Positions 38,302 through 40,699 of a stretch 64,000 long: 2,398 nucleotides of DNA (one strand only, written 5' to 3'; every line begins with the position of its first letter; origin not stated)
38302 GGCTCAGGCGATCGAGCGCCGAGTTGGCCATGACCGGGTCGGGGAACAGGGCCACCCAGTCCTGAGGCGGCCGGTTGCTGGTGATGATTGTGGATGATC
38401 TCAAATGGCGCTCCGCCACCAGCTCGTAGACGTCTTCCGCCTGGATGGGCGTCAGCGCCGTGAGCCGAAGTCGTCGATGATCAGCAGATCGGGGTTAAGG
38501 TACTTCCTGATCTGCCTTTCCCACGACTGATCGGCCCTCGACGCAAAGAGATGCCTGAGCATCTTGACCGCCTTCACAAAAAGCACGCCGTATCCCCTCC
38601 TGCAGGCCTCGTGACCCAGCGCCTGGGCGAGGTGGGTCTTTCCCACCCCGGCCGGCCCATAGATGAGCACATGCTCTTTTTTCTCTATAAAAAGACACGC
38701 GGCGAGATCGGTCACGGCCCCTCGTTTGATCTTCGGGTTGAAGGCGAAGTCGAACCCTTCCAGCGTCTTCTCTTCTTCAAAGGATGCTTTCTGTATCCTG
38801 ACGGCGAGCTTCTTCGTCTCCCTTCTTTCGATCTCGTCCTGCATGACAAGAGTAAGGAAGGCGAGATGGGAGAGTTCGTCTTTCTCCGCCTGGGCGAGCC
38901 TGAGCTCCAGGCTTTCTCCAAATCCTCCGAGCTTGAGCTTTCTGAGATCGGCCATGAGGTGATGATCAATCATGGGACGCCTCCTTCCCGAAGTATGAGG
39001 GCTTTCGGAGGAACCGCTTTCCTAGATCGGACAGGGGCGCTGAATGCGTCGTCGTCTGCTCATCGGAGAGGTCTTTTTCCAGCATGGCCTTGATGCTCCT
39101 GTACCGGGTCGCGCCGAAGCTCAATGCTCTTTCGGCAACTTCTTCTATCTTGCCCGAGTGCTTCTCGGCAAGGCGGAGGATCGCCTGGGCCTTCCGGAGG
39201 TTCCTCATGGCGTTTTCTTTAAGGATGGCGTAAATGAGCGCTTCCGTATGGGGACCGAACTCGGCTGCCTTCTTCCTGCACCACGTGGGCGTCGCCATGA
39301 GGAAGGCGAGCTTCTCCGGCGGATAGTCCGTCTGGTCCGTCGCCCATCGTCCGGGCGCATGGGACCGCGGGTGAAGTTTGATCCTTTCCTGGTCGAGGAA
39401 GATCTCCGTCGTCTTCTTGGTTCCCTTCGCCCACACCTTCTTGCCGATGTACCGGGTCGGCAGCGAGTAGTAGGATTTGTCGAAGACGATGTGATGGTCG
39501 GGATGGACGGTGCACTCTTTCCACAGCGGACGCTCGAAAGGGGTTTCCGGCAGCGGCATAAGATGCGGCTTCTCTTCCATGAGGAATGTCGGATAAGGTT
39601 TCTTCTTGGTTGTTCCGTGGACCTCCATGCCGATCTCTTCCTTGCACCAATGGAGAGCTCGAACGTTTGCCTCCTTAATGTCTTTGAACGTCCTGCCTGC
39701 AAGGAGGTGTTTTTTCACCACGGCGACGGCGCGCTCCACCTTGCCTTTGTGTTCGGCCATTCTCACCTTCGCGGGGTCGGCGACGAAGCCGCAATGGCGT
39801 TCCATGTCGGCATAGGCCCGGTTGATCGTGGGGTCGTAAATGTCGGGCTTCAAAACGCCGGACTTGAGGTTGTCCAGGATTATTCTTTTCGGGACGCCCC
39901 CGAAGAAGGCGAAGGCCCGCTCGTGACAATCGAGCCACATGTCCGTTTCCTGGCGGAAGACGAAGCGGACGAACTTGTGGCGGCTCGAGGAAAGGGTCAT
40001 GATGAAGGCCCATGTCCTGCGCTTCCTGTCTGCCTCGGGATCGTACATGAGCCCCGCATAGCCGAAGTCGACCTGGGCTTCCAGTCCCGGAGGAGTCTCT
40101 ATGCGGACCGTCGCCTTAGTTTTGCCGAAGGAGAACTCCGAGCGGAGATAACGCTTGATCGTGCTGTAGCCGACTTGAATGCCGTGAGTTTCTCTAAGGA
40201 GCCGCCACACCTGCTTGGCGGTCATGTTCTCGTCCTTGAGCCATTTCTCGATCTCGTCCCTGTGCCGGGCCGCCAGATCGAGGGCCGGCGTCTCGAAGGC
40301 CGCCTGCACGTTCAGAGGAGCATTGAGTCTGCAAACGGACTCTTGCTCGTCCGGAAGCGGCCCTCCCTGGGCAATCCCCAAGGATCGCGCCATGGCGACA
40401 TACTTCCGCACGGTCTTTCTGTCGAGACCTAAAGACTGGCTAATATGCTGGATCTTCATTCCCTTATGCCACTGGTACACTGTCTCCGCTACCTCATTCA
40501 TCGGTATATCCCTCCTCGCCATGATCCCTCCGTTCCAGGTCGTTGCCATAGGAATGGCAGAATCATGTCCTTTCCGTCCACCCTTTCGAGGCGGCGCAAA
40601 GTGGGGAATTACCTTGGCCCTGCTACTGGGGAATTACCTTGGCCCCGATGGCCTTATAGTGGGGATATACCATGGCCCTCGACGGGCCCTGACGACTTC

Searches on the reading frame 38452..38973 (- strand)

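Call 9: search_protein_families(library=pfam, proteins=[window:38452-38973:-], max_evalue=0.01)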
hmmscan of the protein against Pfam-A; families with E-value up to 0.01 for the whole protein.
window:38452-38973:- (173 aa): 19 families
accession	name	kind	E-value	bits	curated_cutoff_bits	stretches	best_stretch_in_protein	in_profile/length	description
PF01695.23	IstB_IS21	-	9.8e-41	140.2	24.1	1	9-170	2-163/238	IstB-like ATP binding protein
PF00308.24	Bac_DnaA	-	9.7e-10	39.3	23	1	98-169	33-106/162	Bacterial DnaA ATPAse domain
PF13191.12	AAA_16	-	1.8e-07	32.3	32.6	1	98-144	23-80/167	AAA ATPase domain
PF20720.3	nSTAND3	-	2.9e-07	30.8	27.2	1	95-144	13-62/155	Novel STAND NTPase 3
PF00004.35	AAA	-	2e-05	25.5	21.2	1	102-169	1-66/131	ATPase family associated with various cellular activities (AAA)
PF13401.12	AAA_22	-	0.00013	22.7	27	1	98-134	4-40/130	AAA domain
PF01637.24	ATPase_2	-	0.00023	21.5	33.2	1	96-138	17-59/225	ATPase domain predominantly from Archaea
PF00910.28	RNA_helicase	-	0.00038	21.4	21.5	1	102-171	1-60/105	RNA helicase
PF13481.12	AAA_25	-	0.00049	20.2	27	0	95-128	29-61/195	AAA domain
PF05496.18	RuvB_N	-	0.0007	19.8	27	1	96-122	30-56/159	Holliday junction DNA helicase RuvB P-loop domain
PF12775.13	AAA_7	-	0.00088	19.3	25.8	1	94-134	28-68/181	P-loop containing dynein motor region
PF25201.1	nSTAND6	-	0.0011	19.5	27.7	1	96-135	15-54/148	Novel STAND NTPase 6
PF02562.22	PhoH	-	0.002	18.1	27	1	95-126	15-46/205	PhoH-like protein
PF05729.18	NACHT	-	0.0024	18.2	26.7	1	102-127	3-28/167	NACHT domain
PF00158.32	Sigma54_activat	-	0.0025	17.9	20.2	1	96-143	19-66/168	Sigma-54 interaction domain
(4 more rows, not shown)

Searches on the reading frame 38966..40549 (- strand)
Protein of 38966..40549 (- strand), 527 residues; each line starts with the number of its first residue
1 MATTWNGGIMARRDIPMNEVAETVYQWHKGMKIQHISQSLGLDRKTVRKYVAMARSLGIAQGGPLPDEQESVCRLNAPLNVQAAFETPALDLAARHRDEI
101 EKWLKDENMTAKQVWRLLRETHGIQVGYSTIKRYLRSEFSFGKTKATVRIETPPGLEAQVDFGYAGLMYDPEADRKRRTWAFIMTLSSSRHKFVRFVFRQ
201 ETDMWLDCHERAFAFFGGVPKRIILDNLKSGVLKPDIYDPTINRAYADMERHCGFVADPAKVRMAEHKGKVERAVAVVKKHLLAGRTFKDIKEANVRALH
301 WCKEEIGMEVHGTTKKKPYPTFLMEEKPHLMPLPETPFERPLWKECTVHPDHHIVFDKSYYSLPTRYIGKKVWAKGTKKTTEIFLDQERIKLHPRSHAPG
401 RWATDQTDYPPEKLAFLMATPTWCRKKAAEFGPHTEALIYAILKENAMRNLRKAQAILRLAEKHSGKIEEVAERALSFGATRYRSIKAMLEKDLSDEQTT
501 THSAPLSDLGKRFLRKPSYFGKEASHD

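Call 9: search_protein_families(library=pfam, proteins=[window:38966-40549:-], max_evalue=0.01)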
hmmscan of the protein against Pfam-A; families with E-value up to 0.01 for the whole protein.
window:38966-40549:- (527 aa): 5 families
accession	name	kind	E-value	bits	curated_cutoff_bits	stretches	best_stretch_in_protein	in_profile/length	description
PF22483.2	Mu-transpos_C_2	-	9.6e-18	64.1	27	1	333-405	1-73/73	Mu transposase, C-terminal domain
PF00665.32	rve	-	3.9e-08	33.9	32.6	1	169-253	14-90/102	Integrase core domain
PF13565.12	HTH_32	-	0.00013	22.9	33.7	1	92-135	29-73/73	Homeodomain-like domain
PF14420.11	Clr5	-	0.00037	21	22.3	1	95-136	7-48/54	Clr5 domain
PF14493.12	HTH_40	-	0.0087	16.8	27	0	21-54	3-36/89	Helix-turn-helix domain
